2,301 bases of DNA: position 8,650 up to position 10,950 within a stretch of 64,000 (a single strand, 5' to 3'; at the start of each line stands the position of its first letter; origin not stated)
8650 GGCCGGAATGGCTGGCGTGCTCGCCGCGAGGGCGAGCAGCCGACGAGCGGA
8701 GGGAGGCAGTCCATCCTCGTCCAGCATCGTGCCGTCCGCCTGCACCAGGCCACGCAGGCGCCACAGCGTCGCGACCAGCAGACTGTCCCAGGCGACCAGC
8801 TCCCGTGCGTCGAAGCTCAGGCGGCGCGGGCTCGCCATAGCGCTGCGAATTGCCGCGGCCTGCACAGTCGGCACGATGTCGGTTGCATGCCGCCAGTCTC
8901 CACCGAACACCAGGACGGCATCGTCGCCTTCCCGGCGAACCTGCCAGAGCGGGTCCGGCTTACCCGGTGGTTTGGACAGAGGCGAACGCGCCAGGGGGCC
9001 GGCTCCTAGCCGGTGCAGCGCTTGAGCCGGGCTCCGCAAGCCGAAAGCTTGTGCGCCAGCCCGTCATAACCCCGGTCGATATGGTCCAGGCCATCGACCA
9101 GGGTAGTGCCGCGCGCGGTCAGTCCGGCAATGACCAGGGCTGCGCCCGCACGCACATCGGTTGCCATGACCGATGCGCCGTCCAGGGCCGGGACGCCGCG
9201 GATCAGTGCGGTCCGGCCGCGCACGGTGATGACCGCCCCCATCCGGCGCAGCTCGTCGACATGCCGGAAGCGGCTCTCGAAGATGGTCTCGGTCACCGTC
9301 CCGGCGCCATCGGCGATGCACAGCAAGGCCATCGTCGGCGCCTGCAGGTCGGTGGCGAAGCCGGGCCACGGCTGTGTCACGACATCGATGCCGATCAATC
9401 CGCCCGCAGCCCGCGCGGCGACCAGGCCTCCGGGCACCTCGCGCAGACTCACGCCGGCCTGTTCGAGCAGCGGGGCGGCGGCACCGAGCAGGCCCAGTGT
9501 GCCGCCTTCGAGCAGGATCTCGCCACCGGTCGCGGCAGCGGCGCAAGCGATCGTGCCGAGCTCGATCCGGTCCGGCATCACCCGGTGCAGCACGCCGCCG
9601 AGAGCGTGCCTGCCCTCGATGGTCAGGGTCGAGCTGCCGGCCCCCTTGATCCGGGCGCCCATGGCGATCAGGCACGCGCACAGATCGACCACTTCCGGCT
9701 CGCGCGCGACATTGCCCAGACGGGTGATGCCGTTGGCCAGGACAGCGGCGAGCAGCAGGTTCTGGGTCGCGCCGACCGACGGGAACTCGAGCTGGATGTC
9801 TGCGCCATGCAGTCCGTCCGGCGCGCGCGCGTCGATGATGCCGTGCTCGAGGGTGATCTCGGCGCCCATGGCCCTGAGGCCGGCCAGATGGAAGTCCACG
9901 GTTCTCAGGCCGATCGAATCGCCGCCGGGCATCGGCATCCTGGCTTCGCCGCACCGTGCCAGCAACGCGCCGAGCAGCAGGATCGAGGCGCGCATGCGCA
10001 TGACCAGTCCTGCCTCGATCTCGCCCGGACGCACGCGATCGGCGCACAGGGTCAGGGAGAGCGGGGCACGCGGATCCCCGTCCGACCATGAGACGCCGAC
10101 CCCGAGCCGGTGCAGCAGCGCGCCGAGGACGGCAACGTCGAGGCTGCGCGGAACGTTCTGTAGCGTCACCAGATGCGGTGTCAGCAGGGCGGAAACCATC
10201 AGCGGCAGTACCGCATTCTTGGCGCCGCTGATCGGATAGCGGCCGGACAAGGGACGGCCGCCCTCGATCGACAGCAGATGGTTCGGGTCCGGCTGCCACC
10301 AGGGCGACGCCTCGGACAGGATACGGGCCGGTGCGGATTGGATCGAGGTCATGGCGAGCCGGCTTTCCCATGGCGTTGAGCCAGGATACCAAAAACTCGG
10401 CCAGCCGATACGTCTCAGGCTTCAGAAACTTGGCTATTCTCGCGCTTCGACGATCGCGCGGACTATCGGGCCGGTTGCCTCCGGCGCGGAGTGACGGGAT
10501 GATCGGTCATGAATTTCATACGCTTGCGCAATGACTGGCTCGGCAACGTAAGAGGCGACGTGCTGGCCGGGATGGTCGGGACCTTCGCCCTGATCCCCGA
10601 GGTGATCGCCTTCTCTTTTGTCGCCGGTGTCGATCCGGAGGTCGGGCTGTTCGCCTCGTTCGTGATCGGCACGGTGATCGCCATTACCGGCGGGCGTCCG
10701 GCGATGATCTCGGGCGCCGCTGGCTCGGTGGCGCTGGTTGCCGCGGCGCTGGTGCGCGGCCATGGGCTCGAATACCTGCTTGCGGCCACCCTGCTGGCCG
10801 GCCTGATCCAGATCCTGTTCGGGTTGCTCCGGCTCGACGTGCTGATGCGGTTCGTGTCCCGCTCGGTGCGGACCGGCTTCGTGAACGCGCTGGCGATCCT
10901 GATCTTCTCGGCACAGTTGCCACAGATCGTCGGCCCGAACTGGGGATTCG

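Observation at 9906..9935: MurA carries Asp at the fosfomycin-target Cys115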

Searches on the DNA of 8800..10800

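Call 94: search_rna_families(source=window, start=8800, end=10800, threshold=evalue, max_evalue=0.1)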
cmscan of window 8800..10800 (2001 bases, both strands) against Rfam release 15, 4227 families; matches with E-value up to 0.1: 0.
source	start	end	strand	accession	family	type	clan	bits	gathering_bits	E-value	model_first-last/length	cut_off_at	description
